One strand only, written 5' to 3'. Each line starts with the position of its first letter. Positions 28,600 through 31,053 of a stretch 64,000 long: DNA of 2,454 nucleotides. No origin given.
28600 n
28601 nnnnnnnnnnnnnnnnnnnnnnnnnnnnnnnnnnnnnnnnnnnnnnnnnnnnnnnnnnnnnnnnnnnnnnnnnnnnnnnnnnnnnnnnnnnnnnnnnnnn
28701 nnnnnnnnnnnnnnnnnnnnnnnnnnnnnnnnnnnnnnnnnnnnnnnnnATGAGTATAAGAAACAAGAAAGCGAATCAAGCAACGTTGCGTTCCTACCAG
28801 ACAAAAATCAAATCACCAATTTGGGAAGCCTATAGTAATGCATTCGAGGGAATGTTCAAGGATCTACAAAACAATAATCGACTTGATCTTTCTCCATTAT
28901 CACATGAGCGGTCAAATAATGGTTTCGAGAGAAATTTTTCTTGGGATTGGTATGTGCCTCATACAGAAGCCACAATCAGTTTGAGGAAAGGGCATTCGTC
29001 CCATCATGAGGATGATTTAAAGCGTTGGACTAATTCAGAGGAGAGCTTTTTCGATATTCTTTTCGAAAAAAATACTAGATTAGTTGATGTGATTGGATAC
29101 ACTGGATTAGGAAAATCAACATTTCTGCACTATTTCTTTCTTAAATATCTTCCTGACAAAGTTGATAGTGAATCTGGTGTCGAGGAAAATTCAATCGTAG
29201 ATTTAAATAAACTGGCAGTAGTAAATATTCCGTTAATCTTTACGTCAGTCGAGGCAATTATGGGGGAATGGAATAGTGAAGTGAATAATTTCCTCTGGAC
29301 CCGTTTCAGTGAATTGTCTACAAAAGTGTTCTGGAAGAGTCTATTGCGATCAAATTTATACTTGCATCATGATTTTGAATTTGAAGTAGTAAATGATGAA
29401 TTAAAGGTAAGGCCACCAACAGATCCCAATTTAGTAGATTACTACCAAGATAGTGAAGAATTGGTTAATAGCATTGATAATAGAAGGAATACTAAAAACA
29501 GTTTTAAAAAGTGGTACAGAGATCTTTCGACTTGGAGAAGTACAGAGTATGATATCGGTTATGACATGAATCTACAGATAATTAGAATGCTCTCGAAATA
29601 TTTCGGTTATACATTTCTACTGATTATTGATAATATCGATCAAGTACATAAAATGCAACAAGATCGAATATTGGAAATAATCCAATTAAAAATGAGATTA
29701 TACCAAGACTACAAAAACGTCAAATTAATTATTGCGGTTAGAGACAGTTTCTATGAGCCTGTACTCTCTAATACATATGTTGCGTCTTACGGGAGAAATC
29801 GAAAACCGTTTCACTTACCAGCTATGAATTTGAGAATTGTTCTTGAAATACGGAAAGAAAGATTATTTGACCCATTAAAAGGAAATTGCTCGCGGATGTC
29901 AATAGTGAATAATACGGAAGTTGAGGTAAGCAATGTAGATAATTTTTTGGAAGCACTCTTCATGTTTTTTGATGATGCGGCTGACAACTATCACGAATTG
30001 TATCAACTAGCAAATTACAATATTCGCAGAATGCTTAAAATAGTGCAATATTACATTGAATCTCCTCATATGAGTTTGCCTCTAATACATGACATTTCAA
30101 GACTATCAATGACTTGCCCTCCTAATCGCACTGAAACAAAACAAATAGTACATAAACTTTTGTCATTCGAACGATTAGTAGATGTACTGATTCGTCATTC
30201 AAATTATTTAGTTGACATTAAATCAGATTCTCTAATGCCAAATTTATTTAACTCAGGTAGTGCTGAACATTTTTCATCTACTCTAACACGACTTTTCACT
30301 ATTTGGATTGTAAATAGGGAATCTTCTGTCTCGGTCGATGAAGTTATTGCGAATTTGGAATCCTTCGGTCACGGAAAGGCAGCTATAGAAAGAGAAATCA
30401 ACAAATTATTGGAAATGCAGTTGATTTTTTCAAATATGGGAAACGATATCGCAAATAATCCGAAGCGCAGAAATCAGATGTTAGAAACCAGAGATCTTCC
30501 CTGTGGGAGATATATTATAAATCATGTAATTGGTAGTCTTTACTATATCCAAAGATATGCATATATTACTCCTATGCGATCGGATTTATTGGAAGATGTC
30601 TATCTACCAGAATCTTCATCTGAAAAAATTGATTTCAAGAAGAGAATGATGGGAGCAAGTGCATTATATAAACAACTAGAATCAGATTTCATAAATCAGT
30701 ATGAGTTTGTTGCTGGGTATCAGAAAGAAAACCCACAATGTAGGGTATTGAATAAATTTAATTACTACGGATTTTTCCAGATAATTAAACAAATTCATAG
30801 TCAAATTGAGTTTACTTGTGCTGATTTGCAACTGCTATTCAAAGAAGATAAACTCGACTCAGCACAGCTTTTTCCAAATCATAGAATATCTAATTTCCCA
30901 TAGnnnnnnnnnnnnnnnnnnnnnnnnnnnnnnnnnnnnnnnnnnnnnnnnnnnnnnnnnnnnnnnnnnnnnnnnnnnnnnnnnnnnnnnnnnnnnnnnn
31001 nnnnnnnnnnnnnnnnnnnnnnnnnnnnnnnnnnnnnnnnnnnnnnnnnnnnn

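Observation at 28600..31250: AT-rich two-gene island: orphan AAA+/STAND-like NTPase plus a 94-aa trypco2-like partner, a candidate undescribed conflict system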

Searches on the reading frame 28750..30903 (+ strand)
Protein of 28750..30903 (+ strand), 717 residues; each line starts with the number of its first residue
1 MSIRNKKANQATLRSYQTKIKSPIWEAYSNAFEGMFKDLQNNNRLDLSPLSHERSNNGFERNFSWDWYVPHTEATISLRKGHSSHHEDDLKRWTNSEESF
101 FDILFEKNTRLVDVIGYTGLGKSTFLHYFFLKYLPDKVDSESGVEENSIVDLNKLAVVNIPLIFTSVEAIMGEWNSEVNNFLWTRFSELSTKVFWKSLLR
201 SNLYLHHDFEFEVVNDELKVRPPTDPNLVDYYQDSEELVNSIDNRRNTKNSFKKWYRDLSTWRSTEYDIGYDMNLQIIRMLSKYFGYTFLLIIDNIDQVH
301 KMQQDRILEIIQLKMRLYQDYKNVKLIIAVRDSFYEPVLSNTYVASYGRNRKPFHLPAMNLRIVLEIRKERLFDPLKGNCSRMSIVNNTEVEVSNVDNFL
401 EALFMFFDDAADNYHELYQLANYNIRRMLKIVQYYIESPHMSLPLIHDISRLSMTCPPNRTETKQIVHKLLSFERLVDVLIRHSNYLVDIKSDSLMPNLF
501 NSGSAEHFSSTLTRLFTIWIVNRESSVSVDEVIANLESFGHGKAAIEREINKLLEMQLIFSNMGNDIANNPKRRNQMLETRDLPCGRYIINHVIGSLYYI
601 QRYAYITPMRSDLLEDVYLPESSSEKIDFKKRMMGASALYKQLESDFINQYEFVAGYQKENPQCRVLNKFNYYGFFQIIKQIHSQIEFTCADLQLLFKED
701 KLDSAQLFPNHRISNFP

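Call 3: search_protein_families(library=pfam, proteins=[window:28750-30903:+], max_evalue=1)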
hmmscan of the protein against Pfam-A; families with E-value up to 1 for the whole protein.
window:28750-30903:+ (717 aa): 4 families
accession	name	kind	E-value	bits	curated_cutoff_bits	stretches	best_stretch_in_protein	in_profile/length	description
PF09452.15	Mvb12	-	0.0023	18.8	25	1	213-258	24-69/90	ESCRT-I subunit Mvb12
PF13401.12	AAA_22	-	0.0095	16.7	27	0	273-332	71-124/130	AAA domain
PF20703.3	nSTAND1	-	0.036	14.1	27.1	1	286-360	115-188/379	Novel STAND NTPase 1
PF25199.1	nSTAND_NTPase5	-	0.21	11.8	34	0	106-129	38-61/145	Novel STAND NTPase 5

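Call 4: search_protein_families(library=padloc, proteins=[window:28750-30903:+], max_evalue=1)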
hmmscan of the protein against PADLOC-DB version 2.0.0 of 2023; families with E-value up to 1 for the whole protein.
window:28750-30903:+ (717 aa): 1 family
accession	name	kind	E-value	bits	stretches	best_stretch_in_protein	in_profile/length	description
PDLC04371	PDC-M05A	-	0.0065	14.1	1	491-566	13-85/211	-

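Call 5: search_protein_families(library=ncbifam, proteins=[window:28750-30903:+], max_evalue=1)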
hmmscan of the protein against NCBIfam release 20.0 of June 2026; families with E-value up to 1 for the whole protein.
window:28750-30903:+ (717 aa): 4 families
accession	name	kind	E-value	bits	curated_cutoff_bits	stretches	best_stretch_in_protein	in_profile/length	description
TIGR02324.1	CP_lyasePhnL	equivalog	0.01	15.3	256.3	1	107-156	32-80/224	phosphonate C-P lyase system protein PhnL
TIGR02315.1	ABC_phnC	equivalog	0.038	13.4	266.1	1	91-185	9-104/243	phosphonate ABC transporter ATP-binding protein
TIGR03346.1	chaperone_ClpB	equivalog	0.21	9.8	1232.1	1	272-349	733-811/853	ATP-dependent chaperone ClpB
TIGR01143.1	murF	subfamily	0.23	10.4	288.6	1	292-356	154-222/418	UDP-N-acetylmuramoyl-tripeptide--D-alanyl-D-alanine ligase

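Call 7: find_homologous_proteins(query=window:28750-30903:+, max_evalue=0.001)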
Query window:28750-30903:+ (717 aa): 1 proteins with E <= 0.001 among 8000 candidates.
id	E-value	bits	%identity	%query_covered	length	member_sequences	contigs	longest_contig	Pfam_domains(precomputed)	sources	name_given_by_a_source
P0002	0.0e+0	1632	100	100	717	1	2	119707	-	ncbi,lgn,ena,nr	ncbi:MAG: hypothetical protein K8R90_07945 [Candidatus Cloacimonetes bacterium]|nr:hypothetical prot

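Call 9: find_encoding_contigs(protein=P0002, flank=10000, max_places=6)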
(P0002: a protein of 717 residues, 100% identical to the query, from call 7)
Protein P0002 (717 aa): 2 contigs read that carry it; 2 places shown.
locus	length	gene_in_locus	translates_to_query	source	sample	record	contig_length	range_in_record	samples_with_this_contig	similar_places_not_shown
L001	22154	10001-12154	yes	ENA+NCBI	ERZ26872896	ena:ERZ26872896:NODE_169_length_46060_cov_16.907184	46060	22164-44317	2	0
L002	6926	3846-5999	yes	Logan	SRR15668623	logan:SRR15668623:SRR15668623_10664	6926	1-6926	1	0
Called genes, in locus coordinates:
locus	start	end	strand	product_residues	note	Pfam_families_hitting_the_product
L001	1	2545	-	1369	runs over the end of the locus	PF00989:PAS, PF08448:PAS_4, PF13426:PAS_9, PF00989:PAS, PF13426:PAS_9, PF08447:PAS_3, PF00989:PAS, PF08448:PAS_4, +10 more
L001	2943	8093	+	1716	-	PF14827:dCache_3, PF08448:PAS_4, PF00989:PAS, PF08448:PAS_4, PF13426:PAS_9, PF08447:PAS_3, PF13426:PAS_9, PF13426:PAS_9, +10 more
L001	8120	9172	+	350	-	PF00072:Response_reg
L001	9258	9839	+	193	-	PF02353:CMAS (weak), PF05175:MTS, PF06325:PrmA, PF02390:Methyltransf_4 (faint), PF13847:Methyltransf_31, PF08241:Methyltransf_11 (weak), PF13649:Methyltransf_25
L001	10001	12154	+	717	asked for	-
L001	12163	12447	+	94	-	-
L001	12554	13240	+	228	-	PF02463:SMC_N (faint), PF00005:ABC_tran, PF13304:AAA_21 (faint)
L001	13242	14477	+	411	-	PF12704:MacB_PCD, PF02687:FtsX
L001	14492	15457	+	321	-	PF03631:Virul_fac_BrkB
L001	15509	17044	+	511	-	PF02142:MGS, PF01808:AICARFT_IMPCHas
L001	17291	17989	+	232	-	PF21842:DUF6901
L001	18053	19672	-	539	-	PF25060:ARM_TT21_2nd (faint), PF20308:TPR-S (faint), PF00515:TPR_1 (faint), PF13424:TPR_12 (weak), PF14559:TPR_19, PF23914:TPR_CcmH_CycH (weak), PF13414:TPR_11 (weak), PF14559:TPR_19 (weak), +13 more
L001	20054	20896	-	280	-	PF00665:rve, PF13683:rve_3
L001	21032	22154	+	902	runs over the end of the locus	PF18962:Por_Secre_tail (weak), PF13860:FlgD_ig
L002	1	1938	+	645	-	?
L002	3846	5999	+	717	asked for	-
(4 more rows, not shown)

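Call 20: search_solved_structures(query=window:28750-30903:+, max_evalue=10, show_alignments=2)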
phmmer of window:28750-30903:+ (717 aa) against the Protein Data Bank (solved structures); distinct sequences matched with E-value up to 10: 0.

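Call 22: search_protein_families(library=phrogs, proteins=[window:28750-30903:+], max_evalue=1)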
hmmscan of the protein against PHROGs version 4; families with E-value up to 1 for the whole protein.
window:28750-30903:+ (717 aa): 1 family
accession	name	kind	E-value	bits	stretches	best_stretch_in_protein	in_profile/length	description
phrog_14719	-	unknown function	6.2e-17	61.9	2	275-644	424-782/833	-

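Call 23: search_dna_similar(query=window:28750-30903:+, collection=phages, mode=protein, max_evalue=0.01, max_rows=30)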
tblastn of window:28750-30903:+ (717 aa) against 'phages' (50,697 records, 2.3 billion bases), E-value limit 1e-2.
No match.

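Call 25: search_dna_similar(query=window:28750-30903:+, collection=plasmids, mode=protein, max_evalue=0.01, max_rows=30)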
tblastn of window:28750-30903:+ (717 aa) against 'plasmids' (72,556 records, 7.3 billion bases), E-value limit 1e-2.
No match.

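Call 27: search_protein_representatives(protein=window:28750-30903:+)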
Query: 717 residues. Proteins with E-value up to 0.001 (for the whole library): 42; up to 1e-10: 32; up to 1e-30: 6. The best 42 are listed.
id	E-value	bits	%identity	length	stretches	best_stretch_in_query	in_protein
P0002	0.0e+00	1631.7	100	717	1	1-717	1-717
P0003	1.5e-98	347.6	33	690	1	4-709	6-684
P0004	1.4e-92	327.9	36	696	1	4-688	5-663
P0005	2.7e-79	284.0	31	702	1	7-694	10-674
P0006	1.1e-37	146.5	28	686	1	18-686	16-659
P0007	1.0e-35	140.0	33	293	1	426-687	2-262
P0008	1.9e-27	112.7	34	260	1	464-690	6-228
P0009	3.0e-27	112.0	27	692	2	272-661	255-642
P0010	9.2e-27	110.4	26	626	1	63-654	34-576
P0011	1.5e-26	109.7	26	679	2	272-684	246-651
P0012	1.6e-26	109.7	26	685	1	22-682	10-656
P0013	4.8e-26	108.0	28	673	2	272-656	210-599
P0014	1.7e-25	106.2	27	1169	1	108-657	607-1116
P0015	4.5e-25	104.8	31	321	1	3-329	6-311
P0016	5.4e-25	104.5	28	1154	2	284-678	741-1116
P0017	2.4e-22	95.8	30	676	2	253-656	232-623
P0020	1.9e-17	79.6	29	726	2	274-678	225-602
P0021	2.1e-17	79.4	27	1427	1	285-657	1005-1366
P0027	8.1e-14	67.6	27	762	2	277-608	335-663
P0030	3.3e-12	62.3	23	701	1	104-673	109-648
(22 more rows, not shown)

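Call 29: search_protein_families(library=pfam, alignment_id=A1, max_evalue=0.01)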
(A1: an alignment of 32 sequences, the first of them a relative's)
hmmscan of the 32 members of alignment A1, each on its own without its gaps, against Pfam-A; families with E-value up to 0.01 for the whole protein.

A. member 1, P0002 (717 aa): 2 families
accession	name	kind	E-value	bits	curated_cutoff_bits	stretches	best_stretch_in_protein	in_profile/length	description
PF09452.15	Mvb12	-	0.0023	18.8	25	0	213-258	24-69/90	ESCRT-I subunit Mvb12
PF13401.12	AAA_22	-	0.0095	16.7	27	0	273-332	71-124/130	AAA domain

B. families by the number of members that match (of 32 scanned): 42 families (the first 25 are shown)
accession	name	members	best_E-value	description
PF13191.12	AAA_16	27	2.2e-08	AAA ATPase domain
PF13401.12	AAA_22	25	1.1e-07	AAA domain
PF05729.18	NACHT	13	1.9e-05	NACHT domain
PF25199.1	nSTAND_NTPase5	12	9.9e-06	Novel STAND NTPase 5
PF20720.3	nSTAND3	8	1.9e-05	Novel STAND NTPase 3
PF01637.24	ATPase_2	7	2.2e-05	ATPase domain predominantly from Archaea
PF24883.2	NPHP3_N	6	3.3e-05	Nephrocystin 3, N-terminal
PF05621.17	TniB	4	0.00012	Bacterial TniB protein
PF13173.12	AAA_14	4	0.001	AAA domain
PF00931.28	NB-ARC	4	0.0017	NB-ARC domain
PF24389.1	ORC-CDC6-like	4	0.0018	ORC-CDC6-like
PF00005.33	ABC_tran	3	0.0032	ABC transporter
PF00149.33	Metallophos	2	7e-13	Calcineurin-like phosphoesterase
PF00004.35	AAA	2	0.00025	ATPase family associated with various cellular activities (AAA)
PF00910.28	RNA_helicase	2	0.00034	RNA helicase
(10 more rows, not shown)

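Call 30: search_protein_families(library=padloc, alignment_id=A1, max_evalue=0.01)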
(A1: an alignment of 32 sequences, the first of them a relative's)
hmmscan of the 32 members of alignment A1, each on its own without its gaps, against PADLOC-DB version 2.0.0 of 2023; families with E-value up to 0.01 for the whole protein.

A. member 1, P0002 (717 aa): 1 family
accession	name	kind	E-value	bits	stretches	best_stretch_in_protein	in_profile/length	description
PDLC04371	PDC-M05A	-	0.0065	14.1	0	491-566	13-85/211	-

B. families by the number of members that match (of 32 scanned): 14 families
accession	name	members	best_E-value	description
PDLC04140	mad8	7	8e-06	mads_8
PDLC05051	PDC-S60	2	8.1e-23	-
PDLC00736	Effector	2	1.2e-09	Endonuclease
PDLC04235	PDC-M01A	2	0.005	-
PDLC01169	TPR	1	3.1e-17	TPR repeats containing protein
PDLC00289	PtuA1|PtuA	1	0.001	AAA ATPase domain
PDLC00268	PtuA1|PtuA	1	0.001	AAA ATPase domain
PDLC04135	mad3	1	0.0015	mads_3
PDLC04102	HerA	1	0.0051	-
PDLC05035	PDC-S53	1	0.0052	-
PDLC01730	typeIV_DinG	1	0.0054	Csf4_1_IVA1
PDLC04476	PDC-M16A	1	0.0056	-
PDLC04371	PDC-M05A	1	0.0065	-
PDLC04097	HerA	1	0.0071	-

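Call 31: search_protein_families(library=pfam, proteins=[P0014, P0016, P0021, P0027, P0020, P0003, P0004, P0005, P0006, P0030], max_evalue=0.001)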
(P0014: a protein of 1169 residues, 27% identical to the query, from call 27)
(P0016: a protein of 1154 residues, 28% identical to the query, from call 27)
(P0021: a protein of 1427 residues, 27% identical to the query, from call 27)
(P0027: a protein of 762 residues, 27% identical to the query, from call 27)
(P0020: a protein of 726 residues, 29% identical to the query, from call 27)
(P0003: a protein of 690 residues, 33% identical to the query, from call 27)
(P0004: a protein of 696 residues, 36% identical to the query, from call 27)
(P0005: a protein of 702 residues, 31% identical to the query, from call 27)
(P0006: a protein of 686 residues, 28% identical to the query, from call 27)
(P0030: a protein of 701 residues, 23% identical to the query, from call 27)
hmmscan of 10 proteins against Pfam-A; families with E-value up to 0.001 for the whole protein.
P0014 (1169 aa): 4 families
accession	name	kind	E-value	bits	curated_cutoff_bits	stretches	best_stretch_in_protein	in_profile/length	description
PF00149.33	Metallophos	-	7e-13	49.9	21.5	1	6-290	2-190/191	Calcineurin-like phosphoesterase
PF13191.12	AAA_16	-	5.1e-07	30.8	32.6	1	599-779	15-156/167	AAA ATPase domain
PF13401.12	AAA_22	-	9.9e-06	26.3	27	1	607-801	4-125/130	AAA domain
PF25199.1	nSTAND_NTPase5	-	0.00036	20.8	34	0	597-627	30-60/145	Novel STAND NTPase 5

P0016 (1154 aa): 4 families
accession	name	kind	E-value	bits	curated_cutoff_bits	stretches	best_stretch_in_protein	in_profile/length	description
PF00149.33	Metallophos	-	7.9e-13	49.7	21.5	1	8-288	2-190/191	Calcineurin-like phosphoesterase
PF13191.12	AAA_16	-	2.1e-05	25.5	32.6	1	597-763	22-151/167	AAA ATPase domain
PF13401.12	AAA_22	-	0.00012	22.9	27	0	599-791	5-126/130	AAA domain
PF20720.3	nSTAND3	-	0.00099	19.3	27.2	0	599-625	17-43/155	Novel STAND NTPase 3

P0021 (1427 aa): 10 families
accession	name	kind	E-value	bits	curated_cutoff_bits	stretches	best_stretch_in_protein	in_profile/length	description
PF13424.12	TPR_12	-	1.2e-24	86.7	30.1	2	224-291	5-74/77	Tetratricopeptide repeat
PF00515.34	TPR_1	-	3.5e-14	52.4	27.8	1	304-335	3-34/34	Tetratricopeptide repeat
PF13374.12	TPR_10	-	1.5e-10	41.2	27.5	0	228-255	8-35/42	Tetratricopeptide repeat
PF07719.23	TPR_2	-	9.7e-10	38.3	27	0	303-335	2-34/34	Tetratricopeptide repeat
PF13176.12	TPR_7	-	1.7e-08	34.3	27.9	0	227-257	4-34/36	Tetratricopeptide repeat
PF13181.12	TPR_8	-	7.2e-07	29.3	25.7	0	228-253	7-32/34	Tetratricopeptide repeat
PF13191.12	AAA_16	-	1.4e-05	26.1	32.6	1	894-1003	6-124/167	AAA ATPase domain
PF01471.23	PG_binding_1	-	1.4e-05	25.6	23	1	447-482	1-36/57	Putative peptidoglycan binding domain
PF13428.12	TPR_14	-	6.7e-05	23.6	23.5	0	308-338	7-37/44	Tetratricopeptide repeat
PF13401.12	AAA_22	-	0.00043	21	27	0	911-1022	4-99/130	AAA domain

P0027 (762 aa): 4 families
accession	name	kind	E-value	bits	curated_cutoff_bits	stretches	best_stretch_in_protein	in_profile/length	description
PF05621.17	TniB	-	0.00012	22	22.4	1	186-253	24-90/189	Bacterial TniB protein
PF01637.24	ATPase_2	-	0.0002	21.7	33.2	1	187-283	10-102/225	ATPase domain predominantly from Archaea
PF13191.12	AAA_16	-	0.00028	21.9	32.6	0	193-359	20-147/167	AAA ATPase domain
PF13401.12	AAA_22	-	0.00028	21.7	27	0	196-274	4-67/130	AAA domain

P0020 (726 aa): 2 families
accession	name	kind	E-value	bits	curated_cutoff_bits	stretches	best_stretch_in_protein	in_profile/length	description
PF01637.24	ATPase_2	-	2.2e-05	24.8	33.2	1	79-114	8-43/225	ATPase domain predominantly from Archaea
PF13401.12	AAA_22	-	0.00049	20.9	27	0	93-163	7-65/130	AAA domain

P0003 (690 aa): 2 families
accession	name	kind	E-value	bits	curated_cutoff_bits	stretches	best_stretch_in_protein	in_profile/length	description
PF13191.12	AAA_16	-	4.5e-06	27.7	32.6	1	97-198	23-139/167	AAA ATPase domain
PF13401.12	AAA_22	-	1.6e-05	25.6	27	1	98-203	4-96/130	AAA domain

P0004 (696 aa): 4 families
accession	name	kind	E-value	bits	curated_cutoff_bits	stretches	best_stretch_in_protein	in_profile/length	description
PF24883.2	NPHP3_N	-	0.0001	23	24.8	0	88-123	12-48/164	Nephrocystin 3, N-terminal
PF13401.12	AAA_22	-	0.00013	22.7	27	0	96-156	4-33/130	AAA domain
PF13191.12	AAA_16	-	0.00014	22.8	32.6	1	89-124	17-51/167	AAA ATPase domain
PF00910.28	RNA_helicase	-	0.00034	21.5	21.5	0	100-131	1-32/105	RNA helicase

P0005 (702 aa): 1 family
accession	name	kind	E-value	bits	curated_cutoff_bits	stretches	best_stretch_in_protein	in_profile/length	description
PF20720.3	nSTAND3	-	0.00082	19.5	27.2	0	281-316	88-123/155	Novel STAND NTPase 3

P0006 (686 aa): 3 families
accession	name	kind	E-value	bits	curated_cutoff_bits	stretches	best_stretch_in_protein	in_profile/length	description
PF13191.12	AAA_16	-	3.4e-06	28.1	32.6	1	109-284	23-151/167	AAA ATPase domain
PF13401.12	AAA_22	-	3.9e-05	24.4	27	0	109-193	4-33/130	AAA domain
PF20720.3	nSTAND3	-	0.00043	20.4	27.2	0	110-137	17-44/155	Novel STAND NTPase 3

P0030 (701 aa): 3 families
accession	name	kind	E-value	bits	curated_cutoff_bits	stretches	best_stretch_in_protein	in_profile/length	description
PF13401.12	AAA_22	-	4.8e-06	27.3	27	1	112-313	3-120/130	AAA domain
PF05729.18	NACHT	-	4e-05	23.9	26.7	1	116-186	2-66/167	NACHT domain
PF13191.12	AAA_16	-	5.7e-05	24.1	32.6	1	113-297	23-157/167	AAA ATPase domain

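Call 33: find_homologous_proteins(query=A2, max_evalue=0.001)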
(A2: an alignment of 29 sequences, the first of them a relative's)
Query A2 (29 sequences) (717 aa, profile of the alignment): 9 proteins with E <= 0.001 among 8000 candidates.
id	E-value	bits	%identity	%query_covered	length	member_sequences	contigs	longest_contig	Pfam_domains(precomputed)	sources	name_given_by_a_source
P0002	5.8e-171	588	100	100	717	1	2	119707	-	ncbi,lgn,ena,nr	ncbi:MAG: hypothetical protein K8R90_07945 [Candidatus Cloacimonetes bacterium]|nr:hypothetical prot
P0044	6.0e-43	165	25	10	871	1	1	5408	PF13191.13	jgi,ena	-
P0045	2.8e-37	147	25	50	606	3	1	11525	-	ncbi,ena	-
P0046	4.5e-34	136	48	3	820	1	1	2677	-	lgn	-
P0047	3.8e-32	130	26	11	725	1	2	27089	-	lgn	-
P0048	7.0e-32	129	48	3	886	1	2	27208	PF04313.21,PF00575.30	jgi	-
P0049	9.8e-32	128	26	11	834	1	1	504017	-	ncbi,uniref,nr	ncbi:hypothetical protein I7860_16975 [Pseudomonas tolaasii]|uniref:hypothetical protein n=1 Tax=Pse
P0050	4.0e-31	126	28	21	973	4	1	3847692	PF00313.29,PF13401.13,PF13191.13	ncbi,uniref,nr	ncbi:cold shock domain-containing protein [Phaeobacter inhibens]|uniref:cold shock domain-containing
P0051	5.3e-29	119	50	4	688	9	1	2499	PF13401.13,PF13191.13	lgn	-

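Call 34: find_encoding_contigs(protein=P0003, flank=6000, max_places=4)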
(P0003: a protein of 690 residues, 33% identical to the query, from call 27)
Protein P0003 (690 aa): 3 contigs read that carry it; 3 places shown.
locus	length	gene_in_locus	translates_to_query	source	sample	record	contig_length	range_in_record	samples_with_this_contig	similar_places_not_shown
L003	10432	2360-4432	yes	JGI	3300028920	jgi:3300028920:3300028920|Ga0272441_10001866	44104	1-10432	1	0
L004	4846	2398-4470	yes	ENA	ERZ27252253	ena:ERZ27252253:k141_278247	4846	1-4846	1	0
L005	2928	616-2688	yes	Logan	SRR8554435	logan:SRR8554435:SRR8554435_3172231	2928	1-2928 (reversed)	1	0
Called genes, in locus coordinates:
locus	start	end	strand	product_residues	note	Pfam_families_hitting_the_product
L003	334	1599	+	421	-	-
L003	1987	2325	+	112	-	-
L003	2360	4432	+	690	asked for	PF13191:AAA_16 (weak), PF13401:AAA_22 (faint)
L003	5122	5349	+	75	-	-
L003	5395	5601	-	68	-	-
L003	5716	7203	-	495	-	-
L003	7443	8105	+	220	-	-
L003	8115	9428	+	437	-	PF17660:BTRD1 (faint)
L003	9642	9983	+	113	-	-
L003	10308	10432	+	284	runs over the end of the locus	PF04439:Adenyl_transf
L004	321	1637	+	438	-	-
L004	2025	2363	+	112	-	-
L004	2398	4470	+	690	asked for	PF13191:AAA_16 (weak), PF13401:AAA_22 (faint)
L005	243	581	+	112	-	-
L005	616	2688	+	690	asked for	PF13191:AAA_16 (weak), PF13401:AAA_22 (faint)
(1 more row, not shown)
